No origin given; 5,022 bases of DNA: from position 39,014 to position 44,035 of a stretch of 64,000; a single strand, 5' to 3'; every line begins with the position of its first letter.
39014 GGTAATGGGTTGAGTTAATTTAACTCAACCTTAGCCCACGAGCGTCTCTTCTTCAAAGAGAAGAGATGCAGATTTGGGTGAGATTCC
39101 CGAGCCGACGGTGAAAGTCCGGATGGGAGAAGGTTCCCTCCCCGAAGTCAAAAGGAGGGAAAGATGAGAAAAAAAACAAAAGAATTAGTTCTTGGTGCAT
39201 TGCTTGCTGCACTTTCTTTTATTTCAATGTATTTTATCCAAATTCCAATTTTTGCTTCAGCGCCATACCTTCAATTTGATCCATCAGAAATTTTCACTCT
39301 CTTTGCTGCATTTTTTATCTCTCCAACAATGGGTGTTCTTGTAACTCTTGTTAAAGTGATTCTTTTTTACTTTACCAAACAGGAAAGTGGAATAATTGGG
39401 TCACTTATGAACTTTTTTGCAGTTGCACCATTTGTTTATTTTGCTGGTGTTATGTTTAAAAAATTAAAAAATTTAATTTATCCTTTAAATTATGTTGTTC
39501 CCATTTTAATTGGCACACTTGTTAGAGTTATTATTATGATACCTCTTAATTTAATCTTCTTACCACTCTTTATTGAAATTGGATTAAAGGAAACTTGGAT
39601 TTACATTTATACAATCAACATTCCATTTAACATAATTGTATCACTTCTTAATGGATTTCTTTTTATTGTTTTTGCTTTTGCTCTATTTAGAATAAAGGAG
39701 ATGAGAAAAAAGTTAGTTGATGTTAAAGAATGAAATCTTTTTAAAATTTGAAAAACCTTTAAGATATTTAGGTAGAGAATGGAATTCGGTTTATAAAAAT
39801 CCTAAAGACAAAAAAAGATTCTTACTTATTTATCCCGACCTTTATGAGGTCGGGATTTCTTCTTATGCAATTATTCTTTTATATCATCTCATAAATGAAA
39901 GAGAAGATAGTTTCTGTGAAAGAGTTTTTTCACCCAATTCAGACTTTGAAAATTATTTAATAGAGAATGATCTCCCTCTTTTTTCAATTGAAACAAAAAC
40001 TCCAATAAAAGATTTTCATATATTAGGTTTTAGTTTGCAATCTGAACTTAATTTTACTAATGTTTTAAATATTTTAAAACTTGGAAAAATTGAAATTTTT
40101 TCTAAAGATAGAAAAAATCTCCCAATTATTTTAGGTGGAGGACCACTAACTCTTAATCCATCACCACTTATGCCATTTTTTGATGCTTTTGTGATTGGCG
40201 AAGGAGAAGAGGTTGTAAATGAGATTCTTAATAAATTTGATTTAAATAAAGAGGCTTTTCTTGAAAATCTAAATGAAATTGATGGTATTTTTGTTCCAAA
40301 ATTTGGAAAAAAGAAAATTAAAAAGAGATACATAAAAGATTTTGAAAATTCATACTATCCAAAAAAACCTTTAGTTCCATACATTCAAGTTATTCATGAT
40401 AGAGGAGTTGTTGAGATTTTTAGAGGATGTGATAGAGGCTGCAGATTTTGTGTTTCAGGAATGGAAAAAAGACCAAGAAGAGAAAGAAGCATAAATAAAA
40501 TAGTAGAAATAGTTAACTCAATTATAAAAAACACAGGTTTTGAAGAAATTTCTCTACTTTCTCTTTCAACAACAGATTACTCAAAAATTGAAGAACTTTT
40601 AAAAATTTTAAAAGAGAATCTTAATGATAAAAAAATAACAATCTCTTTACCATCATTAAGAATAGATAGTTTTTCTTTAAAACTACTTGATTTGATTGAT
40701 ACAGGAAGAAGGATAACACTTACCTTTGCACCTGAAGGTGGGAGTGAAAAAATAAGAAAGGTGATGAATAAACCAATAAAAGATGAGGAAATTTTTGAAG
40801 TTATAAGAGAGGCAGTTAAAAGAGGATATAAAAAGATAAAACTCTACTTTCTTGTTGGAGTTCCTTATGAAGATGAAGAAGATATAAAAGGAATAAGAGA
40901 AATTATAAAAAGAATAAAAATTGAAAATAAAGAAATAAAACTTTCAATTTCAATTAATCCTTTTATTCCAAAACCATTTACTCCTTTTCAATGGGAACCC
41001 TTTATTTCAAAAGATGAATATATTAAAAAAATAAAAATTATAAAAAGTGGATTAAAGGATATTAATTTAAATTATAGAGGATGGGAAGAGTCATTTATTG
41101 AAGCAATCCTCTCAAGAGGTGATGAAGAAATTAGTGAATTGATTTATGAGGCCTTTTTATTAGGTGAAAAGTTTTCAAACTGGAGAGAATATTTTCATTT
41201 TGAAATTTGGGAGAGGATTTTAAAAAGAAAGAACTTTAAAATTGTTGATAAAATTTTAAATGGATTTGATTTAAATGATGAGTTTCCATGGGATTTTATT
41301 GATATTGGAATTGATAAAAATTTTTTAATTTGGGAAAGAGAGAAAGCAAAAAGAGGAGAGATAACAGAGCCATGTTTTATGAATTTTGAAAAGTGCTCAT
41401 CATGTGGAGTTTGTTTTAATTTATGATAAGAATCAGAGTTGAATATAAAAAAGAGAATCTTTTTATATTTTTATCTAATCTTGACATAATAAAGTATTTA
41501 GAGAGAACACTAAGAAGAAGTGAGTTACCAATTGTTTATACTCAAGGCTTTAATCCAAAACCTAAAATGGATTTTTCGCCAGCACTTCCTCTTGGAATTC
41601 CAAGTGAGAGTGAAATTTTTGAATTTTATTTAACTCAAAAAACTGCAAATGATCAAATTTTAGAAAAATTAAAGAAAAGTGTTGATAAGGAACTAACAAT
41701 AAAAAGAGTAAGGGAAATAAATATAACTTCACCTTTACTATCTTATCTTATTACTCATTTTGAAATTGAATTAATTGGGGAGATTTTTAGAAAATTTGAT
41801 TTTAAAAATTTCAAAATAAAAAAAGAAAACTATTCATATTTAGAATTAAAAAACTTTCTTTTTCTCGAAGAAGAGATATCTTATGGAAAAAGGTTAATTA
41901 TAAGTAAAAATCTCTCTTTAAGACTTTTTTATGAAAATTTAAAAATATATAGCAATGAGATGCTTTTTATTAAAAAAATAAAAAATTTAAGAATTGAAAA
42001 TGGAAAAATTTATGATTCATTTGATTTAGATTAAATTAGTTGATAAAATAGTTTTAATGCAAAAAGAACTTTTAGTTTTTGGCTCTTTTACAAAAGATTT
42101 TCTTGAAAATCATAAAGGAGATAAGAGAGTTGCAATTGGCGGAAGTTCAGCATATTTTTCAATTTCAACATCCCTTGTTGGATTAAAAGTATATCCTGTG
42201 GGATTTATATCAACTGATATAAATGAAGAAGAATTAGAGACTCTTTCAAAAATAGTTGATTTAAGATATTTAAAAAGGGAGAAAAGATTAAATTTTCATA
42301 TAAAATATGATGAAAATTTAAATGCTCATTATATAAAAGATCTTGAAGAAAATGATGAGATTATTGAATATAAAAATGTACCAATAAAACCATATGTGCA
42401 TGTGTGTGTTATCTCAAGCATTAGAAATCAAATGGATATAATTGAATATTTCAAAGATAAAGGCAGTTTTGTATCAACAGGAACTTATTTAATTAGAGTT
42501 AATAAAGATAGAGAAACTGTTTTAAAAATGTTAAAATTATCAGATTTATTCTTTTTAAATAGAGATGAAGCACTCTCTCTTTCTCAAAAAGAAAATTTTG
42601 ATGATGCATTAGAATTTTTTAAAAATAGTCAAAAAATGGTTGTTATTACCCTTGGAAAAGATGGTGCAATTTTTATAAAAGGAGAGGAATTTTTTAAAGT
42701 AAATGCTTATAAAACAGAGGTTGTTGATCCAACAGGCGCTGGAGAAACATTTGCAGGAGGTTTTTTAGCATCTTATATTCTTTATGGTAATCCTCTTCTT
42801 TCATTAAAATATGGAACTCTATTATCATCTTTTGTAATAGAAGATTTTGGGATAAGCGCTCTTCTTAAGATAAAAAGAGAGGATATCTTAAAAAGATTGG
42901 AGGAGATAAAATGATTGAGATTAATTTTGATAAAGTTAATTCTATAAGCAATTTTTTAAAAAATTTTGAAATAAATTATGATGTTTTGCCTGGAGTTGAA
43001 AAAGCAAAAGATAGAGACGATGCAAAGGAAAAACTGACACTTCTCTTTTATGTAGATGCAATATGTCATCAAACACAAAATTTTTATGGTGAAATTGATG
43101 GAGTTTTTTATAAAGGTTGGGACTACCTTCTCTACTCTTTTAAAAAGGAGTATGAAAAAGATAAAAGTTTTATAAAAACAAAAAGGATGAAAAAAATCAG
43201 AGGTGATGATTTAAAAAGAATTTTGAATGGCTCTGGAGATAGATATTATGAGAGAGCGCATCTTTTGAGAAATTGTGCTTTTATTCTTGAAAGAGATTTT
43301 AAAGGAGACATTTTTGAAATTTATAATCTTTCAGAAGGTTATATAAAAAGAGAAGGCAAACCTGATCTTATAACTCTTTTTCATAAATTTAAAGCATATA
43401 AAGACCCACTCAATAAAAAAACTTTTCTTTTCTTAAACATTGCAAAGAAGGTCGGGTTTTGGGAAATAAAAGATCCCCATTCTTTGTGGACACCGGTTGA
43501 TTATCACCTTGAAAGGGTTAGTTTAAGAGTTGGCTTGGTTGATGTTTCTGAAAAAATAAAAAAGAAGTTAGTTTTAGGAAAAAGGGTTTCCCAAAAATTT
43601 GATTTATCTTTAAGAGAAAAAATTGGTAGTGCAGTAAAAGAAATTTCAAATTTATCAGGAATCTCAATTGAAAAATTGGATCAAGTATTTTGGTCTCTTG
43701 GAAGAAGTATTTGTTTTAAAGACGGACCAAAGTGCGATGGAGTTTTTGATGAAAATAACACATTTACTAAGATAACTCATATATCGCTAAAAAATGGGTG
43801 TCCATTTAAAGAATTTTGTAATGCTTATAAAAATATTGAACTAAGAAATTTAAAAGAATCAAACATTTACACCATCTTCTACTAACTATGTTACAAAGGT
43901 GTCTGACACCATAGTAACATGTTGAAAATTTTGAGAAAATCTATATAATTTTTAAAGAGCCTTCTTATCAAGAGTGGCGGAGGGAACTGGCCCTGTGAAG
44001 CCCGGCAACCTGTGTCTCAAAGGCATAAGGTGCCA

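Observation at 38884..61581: Recurrent 33-bp perfect-arm palindrome at five promoter-proximal sites (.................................)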

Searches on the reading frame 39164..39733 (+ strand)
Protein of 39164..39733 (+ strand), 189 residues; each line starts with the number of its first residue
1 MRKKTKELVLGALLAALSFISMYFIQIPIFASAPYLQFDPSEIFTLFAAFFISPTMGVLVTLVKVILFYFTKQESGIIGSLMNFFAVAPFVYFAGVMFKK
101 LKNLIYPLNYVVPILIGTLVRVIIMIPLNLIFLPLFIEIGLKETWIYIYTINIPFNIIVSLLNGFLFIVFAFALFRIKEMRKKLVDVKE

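Call 15: search_protein_families(library=pfam, proteins=[window:39164-39733:+])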
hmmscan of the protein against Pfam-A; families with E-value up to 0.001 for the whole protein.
window:39164-39733:+ (189 aa): 2 families
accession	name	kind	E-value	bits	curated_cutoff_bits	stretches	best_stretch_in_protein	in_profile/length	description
PF12822.12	ECF_trnsprt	-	1.3e-13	51.7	30.7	1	6-169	1-167/169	ECF transporter, substrate-specific component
PF07155.17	ECF-ribofla_trS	-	1.3e-07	32.2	26.7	1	4-170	3-166/172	ECF-type riboflavin transporter, S component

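Call 82: list_cluster_members(proteins=[window:39164-39733:+, window:38190-38837:-, window:61615-61899:+, window:60569-61546:+, window:61902-62990:+])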
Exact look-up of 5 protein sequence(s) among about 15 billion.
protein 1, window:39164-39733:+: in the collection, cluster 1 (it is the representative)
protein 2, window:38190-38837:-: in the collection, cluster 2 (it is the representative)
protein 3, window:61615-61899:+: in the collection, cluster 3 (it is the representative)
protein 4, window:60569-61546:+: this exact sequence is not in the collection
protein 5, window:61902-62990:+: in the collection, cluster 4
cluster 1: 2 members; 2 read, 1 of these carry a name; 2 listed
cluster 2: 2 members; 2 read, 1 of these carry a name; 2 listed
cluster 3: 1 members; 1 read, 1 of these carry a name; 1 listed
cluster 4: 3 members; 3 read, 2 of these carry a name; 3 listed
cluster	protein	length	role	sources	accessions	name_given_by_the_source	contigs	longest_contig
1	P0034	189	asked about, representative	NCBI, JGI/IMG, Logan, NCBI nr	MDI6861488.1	MAG: ECF transporter S component [Caldisericia bacterium] | riboflavin transporter FmnP | ECF transporter S component [Caldisericia bacterium]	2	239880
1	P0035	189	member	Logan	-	-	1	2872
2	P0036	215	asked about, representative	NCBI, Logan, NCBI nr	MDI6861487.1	MAG: lysoplasmalogenase [Caldisericia bacterium] | lysoplasmalogenase [Caldisericia bacterium]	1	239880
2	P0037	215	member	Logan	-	-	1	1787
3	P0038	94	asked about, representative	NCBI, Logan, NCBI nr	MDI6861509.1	MAG: ferritin family protein [Caldisericia bacterium] | ferritin family protein [Caldisericia bacterium]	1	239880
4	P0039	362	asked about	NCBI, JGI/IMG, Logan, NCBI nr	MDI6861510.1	MAG: alanine racemase [Caldisericia bacterium] | D-serine deaminase-like pyridoxal phosphate-dependent protein | alanine racemase [Caldisericia bacterium]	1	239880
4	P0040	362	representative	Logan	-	-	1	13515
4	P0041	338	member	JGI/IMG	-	D-serine deaminase-like pyridoxal phosphate-dependent protein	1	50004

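Call 83: find_encoding_contigs(protein=P0040, flank=10000, max_places=2)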
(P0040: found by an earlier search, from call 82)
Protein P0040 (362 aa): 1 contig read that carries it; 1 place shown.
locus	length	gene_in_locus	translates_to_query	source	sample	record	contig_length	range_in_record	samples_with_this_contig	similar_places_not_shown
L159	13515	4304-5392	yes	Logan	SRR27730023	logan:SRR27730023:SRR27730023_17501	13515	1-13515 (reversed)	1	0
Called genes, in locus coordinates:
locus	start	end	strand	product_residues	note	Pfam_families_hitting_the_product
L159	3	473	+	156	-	?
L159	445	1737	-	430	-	PF02310:B12-binding, PF04055:Radical_SAM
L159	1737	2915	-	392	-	-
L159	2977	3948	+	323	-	PF13527:Acetyltransf_9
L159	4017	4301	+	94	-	PF22277:EncFtn-like, PF02915:Rubrerythrin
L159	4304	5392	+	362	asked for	PF01168:Ala_racemase_N, PF02784:Orn_Arg_deC_N (weak), PF14031:D-ser_dehydrat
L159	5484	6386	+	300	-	-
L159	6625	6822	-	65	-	PF07833:Cu_amine_oxidN1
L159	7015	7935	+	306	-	PF13620:CarboxypepD_reg, PF13715:CarbopepD_reg_2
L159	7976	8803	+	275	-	PF01048:PNP_UDP_1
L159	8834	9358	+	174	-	-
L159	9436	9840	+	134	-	PF07963:N_methyl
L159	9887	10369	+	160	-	-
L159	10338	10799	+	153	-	-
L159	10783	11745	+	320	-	-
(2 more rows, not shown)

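Call 84: find_encoding_contigs(protein=P0035, flank=10000, max_places=2)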
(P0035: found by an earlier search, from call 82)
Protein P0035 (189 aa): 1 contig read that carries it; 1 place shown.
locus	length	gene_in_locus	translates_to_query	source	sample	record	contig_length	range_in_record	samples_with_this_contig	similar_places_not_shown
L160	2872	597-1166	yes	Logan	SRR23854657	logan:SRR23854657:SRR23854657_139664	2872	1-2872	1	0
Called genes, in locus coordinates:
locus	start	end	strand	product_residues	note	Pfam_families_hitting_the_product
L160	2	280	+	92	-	?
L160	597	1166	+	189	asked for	PF07155:ECF-ribofla_trS, PF12822:ECF_trnsprt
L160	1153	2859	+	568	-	PF19864:Radical_SAM_N2, PF02310:B12-binding (faint), PF04055:Radical_SAM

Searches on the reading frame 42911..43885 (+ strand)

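Call 15: search_protein_families(library=pfam, proteins=[window:42911-43885:+])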
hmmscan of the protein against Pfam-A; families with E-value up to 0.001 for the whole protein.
window:42911-43885:+ (324 aa): 1 family
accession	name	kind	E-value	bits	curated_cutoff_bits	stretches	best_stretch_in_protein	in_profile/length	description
PF10343.14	Q_salvage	-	9.9e-05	22.5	25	1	54-166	30-142/285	Queuosine salvage protein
